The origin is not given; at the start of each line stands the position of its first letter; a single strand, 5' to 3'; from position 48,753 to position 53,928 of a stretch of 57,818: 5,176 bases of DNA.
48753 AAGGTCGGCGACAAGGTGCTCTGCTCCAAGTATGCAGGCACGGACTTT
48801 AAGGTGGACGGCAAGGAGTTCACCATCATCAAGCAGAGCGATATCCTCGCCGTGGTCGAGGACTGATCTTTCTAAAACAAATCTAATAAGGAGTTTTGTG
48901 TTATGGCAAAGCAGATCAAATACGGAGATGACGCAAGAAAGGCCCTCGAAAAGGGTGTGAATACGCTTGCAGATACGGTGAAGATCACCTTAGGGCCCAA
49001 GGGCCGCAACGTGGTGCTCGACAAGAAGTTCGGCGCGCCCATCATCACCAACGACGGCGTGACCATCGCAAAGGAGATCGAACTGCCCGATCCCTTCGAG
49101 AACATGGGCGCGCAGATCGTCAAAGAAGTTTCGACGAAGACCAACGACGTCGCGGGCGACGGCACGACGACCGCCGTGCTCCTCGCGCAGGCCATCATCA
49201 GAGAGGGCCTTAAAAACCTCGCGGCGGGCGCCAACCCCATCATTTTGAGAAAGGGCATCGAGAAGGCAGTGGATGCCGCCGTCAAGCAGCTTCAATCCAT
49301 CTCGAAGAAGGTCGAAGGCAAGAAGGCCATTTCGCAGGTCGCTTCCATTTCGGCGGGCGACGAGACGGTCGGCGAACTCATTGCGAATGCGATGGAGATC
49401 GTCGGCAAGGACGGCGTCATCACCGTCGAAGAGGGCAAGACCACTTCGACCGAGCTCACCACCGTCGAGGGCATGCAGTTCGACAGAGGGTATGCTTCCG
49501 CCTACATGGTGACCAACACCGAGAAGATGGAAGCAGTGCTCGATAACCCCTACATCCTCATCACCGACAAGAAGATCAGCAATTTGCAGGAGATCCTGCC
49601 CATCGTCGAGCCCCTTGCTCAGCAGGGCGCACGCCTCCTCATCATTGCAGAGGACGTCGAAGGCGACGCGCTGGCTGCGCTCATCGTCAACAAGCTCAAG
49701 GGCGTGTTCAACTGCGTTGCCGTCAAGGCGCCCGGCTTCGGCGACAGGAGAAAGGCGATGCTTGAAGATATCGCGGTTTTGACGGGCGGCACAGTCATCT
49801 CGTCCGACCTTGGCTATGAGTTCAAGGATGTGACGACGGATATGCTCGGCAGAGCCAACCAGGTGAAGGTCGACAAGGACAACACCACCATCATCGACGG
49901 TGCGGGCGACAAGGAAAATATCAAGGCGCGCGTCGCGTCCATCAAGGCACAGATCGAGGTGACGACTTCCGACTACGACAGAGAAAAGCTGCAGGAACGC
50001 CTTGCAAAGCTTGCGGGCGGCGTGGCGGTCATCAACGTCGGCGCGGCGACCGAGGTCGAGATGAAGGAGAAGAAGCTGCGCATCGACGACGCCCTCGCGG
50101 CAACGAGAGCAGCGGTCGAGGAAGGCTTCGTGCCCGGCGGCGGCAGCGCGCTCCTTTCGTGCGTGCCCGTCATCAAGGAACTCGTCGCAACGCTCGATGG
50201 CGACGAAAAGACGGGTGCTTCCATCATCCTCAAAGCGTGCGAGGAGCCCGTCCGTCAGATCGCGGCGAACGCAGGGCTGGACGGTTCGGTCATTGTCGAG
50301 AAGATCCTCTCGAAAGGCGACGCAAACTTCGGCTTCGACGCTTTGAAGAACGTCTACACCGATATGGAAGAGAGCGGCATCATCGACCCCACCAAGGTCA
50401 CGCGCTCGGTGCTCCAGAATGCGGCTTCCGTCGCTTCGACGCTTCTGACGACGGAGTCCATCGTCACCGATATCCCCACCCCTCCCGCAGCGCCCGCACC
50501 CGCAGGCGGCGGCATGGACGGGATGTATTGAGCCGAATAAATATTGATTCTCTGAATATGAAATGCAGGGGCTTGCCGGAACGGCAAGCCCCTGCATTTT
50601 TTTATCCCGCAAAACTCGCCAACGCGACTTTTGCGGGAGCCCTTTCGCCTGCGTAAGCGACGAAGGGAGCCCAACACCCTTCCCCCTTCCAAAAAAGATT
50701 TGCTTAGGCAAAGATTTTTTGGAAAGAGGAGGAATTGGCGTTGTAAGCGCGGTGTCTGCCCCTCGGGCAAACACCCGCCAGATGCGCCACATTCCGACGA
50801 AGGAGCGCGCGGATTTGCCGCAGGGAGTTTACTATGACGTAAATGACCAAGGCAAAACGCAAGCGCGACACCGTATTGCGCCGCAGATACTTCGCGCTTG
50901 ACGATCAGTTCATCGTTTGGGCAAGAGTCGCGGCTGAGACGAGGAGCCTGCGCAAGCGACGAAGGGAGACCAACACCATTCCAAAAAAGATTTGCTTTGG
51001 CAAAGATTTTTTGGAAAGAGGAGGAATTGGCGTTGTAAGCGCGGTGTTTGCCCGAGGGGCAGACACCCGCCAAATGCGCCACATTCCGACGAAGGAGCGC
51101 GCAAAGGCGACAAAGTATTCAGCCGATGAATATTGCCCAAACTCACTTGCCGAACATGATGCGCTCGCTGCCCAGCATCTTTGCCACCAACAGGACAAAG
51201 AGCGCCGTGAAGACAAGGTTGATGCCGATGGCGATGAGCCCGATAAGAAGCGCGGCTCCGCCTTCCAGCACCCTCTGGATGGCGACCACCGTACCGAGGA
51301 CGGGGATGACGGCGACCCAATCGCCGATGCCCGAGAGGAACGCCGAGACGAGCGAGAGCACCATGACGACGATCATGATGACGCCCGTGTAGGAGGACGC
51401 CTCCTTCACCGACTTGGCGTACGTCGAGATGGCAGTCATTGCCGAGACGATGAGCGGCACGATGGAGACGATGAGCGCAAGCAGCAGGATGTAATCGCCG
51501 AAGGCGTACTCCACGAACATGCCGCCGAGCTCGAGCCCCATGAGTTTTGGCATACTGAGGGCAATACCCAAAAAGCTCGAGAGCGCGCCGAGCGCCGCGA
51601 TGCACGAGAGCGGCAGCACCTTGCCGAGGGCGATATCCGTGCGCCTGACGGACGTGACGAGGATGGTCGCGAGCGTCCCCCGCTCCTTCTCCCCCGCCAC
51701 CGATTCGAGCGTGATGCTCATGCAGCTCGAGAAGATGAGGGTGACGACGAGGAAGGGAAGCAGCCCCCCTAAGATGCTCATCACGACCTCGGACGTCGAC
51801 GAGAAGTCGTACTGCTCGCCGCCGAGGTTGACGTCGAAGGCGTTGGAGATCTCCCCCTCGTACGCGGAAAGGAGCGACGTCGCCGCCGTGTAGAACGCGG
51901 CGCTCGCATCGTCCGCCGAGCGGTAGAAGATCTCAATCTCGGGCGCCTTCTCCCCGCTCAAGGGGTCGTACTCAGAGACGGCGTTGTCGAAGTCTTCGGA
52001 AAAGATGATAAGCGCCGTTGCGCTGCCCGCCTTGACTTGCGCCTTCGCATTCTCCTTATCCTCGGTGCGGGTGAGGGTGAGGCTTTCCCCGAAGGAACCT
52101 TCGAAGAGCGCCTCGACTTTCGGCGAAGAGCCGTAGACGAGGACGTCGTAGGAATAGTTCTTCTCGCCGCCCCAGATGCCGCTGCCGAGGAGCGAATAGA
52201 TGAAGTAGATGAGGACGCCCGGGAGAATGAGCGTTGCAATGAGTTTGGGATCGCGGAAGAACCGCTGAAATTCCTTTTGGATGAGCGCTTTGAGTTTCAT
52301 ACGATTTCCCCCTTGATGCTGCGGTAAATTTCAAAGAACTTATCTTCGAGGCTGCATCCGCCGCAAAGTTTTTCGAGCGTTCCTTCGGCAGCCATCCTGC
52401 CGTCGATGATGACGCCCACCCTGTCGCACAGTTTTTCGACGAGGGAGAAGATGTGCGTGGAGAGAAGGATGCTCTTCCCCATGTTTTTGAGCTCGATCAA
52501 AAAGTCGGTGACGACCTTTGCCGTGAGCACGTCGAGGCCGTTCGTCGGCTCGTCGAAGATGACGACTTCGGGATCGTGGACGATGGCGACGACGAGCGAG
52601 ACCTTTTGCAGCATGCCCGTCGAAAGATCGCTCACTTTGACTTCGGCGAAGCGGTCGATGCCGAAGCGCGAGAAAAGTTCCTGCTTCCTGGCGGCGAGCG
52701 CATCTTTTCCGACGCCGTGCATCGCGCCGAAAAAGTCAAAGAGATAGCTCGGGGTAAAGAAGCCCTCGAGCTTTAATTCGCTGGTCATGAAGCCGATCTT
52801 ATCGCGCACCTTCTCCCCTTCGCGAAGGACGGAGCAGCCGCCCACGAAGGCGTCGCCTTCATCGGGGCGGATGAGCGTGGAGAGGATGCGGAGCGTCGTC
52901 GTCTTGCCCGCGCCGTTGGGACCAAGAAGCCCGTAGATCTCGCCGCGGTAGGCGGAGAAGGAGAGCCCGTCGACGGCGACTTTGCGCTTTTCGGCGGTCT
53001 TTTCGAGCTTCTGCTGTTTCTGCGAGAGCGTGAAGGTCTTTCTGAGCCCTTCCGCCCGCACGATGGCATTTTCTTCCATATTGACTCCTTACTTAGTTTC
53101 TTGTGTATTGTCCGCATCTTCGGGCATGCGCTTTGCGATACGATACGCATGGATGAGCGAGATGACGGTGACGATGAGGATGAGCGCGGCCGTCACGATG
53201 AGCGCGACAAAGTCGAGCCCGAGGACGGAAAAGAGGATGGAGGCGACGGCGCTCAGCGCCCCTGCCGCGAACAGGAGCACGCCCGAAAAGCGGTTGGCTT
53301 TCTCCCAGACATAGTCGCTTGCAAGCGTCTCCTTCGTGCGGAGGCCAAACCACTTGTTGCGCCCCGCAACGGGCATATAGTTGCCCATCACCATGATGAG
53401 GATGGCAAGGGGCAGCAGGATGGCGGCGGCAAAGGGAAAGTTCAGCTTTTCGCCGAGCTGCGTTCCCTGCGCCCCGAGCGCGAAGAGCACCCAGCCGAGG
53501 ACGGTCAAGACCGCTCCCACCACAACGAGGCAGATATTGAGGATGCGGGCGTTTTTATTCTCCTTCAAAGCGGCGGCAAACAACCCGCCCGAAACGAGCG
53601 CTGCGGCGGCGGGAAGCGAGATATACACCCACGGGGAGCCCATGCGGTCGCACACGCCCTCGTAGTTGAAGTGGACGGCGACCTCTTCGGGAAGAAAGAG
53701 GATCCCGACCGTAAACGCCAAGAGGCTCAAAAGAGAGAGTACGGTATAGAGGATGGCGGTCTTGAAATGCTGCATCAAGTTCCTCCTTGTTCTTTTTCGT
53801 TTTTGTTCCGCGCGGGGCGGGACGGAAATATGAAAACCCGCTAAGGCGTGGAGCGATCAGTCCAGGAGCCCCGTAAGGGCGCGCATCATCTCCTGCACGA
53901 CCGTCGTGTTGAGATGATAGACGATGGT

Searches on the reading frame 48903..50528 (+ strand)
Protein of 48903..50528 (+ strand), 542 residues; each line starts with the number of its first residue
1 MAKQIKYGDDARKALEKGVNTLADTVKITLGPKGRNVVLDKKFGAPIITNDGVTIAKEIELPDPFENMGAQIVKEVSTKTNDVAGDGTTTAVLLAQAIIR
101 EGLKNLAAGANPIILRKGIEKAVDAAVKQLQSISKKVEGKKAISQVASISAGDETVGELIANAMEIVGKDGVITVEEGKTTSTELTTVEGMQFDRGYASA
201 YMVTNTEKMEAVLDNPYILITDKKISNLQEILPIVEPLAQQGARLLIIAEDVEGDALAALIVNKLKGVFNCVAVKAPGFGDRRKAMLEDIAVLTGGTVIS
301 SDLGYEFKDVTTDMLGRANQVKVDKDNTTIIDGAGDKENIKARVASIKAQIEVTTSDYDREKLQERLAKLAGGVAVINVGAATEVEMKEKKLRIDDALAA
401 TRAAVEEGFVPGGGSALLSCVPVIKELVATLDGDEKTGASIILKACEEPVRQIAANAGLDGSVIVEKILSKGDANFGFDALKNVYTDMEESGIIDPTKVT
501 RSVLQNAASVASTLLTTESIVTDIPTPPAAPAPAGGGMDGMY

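Call 11: search_protein_families(library=pfam, proteins=[window:48903-50528:+], max_evalue=0.00001)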
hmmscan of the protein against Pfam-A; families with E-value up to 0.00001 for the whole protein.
window:48903-50528:+ (542 aa): 1 family
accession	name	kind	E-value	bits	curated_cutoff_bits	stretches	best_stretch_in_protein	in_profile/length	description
PF00118.29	Cpn60_TCP1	-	1.4e-83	281.7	34.3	1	22-523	1-488/490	TCP-1/cpn60 chaperonin family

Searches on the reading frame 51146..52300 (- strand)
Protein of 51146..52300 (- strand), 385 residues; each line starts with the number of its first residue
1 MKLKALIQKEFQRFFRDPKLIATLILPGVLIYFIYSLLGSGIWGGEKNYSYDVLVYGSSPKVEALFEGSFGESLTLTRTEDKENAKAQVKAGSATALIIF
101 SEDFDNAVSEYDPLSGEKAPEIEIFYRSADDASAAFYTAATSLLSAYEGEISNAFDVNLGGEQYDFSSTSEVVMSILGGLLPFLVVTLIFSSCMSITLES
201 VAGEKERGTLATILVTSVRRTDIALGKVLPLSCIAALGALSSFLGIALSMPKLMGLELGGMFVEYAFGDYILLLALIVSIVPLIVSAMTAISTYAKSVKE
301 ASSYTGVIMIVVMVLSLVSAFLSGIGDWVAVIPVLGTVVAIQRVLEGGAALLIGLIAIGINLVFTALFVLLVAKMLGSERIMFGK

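Call 11: search_protein_families(library=pfam, proteins=[window:51146-52300:-], max_evalue=0.00001)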
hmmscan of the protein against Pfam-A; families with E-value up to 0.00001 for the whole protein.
window:51146-52300:- (385 aa): 3 families
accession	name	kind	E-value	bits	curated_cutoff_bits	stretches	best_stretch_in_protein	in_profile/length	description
PF12698.13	ABC2_membrane_3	-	1.1e-21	77.7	31.6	1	20-373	4-346/347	ABC-2 family transporter protein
PF12679.13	ABC2_membrane_2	-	1.2e-13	51.4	27.2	1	5-317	2-200/283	ABC-2 family transporter protein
PF01061.29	ABC2_membrane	-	1.8e-07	31.3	26.9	0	172-329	47-190/211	ABC-2 type transporter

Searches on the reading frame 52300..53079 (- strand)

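Call 50: search_protein_families(library=pfam, proteins=[window:52300-53079:-], max_evalue=0.00001)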
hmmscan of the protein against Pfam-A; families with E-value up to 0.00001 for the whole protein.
window:52300-53079:- (260 aa): 2 families
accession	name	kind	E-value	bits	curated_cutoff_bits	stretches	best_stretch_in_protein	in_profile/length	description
PF00005.33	ABC_tran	-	9.6e-26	91.5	25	1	37-180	2-137/137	ABC transporter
PF13304.12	AAA_21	-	1.6e-13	51.9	27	1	146-210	232-299/304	AAA domain, putative AbiEii toxin, Type IV TA system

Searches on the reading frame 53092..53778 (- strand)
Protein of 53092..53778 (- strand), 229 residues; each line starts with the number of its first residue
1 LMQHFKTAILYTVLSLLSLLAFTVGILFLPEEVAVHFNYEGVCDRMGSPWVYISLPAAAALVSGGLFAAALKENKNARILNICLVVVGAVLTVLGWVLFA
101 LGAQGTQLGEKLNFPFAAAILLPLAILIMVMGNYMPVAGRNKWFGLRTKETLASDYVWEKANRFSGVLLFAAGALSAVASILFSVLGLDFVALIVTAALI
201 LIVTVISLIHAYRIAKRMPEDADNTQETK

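Call 50: search_protein_families(library=pfam, proteins=[window:53092-53778:-], max_evalue=0.00001)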
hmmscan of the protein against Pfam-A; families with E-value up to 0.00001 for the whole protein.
window:53092-53778:- (229 aa): 2 families
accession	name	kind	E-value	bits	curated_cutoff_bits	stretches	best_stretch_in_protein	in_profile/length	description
PF13630.11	SdpI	-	1.3e-14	54.5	28.2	1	140-206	4-69/71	SdpI/YfhL protein family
PF07853.16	DUF1648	-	5.2e-08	32.9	28.7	1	14-57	2-46/49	Domain of unknown function (DUF1648)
